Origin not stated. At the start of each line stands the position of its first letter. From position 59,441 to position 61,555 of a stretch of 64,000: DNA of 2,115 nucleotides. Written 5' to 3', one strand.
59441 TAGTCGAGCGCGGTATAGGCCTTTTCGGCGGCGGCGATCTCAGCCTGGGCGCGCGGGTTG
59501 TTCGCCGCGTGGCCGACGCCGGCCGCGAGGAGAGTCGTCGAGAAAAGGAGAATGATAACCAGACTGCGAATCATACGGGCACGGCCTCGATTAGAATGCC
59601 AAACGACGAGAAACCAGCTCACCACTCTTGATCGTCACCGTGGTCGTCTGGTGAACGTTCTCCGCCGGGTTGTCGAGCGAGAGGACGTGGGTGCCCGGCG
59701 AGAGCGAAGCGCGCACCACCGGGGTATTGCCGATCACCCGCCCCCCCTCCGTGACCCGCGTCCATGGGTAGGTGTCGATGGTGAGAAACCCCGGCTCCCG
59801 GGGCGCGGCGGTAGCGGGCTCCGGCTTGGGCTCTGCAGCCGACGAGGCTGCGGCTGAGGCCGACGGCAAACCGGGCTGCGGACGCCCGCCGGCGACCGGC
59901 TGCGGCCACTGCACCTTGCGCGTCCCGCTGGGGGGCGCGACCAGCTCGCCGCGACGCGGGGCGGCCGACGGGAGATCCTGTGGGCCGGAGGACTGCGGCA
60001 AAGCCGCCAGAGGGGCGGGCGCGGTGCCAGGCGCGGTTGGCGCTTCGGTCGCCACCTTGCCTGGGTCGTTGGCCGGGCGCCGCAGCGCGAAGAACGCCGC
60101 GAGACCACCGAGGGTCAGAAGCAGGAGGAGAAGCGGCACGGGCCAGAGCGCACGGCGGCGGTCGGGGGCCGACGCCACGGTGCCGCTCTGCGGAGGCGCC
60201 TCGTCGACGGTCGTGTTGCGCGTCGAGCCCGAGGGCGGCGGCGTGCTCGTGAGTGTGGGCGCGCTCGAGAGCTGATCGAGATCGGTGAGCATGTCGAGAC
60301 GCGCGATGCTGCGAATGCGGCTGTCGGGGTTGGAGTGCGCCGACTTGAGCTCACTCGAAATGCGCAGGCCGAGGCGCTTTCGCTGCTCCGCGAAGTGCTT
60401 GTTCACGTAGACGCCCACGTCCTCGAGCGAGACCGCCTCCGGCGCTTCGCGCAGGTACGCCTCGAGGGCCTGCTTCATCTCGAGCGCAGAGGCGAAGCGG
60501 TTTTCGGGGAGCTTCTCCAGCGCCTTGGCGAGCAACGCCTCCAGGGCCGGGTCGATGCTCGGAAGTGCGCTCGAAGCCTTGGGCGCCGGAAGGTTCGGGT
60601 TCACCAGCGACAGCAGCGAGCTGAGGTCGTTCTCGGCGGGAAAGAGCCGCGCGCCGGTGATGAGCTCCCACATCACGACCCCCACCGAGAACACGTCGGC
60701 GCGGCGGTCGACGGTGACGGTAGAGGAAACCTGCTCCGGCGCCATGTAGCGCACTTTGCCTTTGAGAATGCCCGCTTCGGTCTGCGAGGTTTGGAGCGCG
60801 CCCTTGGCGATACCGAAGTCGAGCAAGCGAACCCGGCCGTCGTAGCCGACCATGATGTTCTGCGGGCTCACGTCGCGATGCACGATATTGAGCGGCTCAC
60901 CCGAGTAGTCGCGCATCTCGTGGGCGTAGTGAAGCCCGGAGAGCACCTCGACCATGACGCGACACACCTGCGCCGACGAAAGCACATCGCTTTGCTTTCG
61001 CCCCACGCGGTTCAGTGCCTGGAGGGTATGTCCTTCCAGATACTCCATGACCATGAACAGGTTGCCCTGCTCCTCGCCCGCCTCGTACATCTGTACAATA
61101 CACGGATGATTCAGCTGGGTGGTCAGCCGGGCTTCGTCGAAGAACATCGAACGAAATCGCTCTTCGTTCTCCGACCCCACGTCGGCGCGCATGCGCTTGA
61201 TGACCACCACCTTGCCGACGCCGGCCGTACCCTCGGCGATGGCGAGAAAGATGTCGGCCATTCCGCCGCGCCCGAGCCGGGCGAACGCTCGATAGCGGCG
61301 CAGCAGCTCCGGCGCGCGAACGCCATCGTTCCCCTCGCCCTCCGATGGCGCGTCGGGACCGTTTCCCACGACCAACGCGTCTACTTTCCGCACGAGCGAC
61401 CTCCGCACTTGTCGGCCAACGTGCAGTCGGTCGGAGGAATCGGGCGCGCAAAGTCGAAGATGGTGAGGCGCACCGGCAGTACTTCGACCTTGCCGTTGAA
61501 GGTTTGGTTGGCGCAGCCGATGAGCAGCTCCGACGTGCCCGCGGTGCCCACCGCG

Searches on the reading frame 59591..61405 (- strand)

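Call 46: search_protein_families(library=pfam, proteins=[window:59591-61405:-], max_evalue=0.001)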
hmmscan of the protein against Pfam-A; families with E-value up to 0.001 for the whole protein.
window:59591-61405:- (604 aa): 4 families
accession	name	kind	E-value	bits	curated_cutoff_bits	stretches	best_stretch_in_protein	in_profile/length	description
PF00069.31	Pkinase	-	2.5e-43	148.8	31.7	1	40-307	3-254/263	Protein kinase domain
PF07714.23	PK_Tyr_Ser-Thr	-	1.3e-31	110.3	23.1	1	43-303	6-248/258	Protein tyrosine and serine/threonine kinase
PF01636.29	APH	-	0.00012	22.3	23.2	0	170-199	166-196/239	Phosphotransferase enzyme family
PF03109.22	ABC1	-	0.00019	21.1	22.9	1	79-201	115-215/244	ABC1 atypical kinase-like domain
